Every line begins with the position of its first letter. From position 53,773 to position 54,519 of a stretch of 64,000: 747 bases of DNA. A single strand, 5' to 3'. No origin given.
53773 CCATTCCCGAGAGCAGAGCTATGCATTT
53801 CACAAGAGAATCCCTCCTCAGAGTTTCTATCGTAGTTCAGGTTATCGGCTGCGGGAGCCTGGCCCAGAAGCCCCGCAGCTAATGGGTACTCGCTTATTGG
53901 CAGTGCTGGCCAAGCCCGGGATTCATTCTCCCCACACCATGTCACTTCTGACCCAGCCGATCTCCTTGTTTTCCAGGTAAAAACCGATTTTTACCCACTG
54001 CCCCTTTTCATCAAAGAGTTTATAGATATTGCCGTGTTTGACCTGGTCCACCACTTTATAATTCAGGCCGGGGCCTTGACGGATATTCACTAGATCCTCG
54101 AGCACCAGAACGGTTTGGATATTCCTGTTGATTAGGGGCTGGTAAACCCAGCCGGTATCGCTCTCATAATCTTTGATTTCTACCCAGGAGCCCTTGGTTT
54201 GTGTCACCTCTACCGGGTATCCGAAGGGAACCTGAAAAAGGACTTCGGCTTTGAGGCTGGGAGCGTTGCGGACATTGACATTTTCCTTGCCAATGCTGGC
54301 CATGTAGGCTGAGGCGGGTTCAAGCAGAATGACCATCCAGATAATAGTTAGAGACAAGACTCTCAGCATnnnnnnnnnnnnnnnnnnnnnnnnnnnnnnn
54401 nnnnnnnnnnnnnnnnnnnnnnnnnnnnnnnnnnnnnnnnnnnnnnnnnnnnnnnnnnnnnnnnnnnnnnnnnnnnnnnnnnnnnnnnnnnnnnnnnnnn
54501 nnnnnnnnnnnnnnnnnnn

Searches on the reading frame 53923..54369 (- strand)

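Call 40: search_protein_families(library=pfam, proteins=[window:53923-54369:-], max_evalue=0.001)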
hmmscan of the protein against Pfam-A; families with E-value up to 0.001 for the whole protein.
window:53923-54369:- (148 aa): 4 families
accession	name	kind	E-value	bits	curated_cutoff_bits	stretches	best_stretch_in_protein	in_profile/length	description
PF08239.17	SH3_3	-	4.2e-26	91.3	27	2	30-77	2-50/54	Bacterial SH3 domain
PF06347.19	SH3_4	-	1.1e-22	79.9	24.1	2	28-80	2-54/56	Bacterial SH3 domain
PF18348.7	SH3_16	-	2.8e-05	24.2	25.8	0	33-66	1-34/49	Bacterial dipeptidyl-peptidase Sh3 domain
PF13457.12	GW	-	0.00013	23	21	0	54-76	49-71/76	GW (Gly-Tryp) dipeptide domain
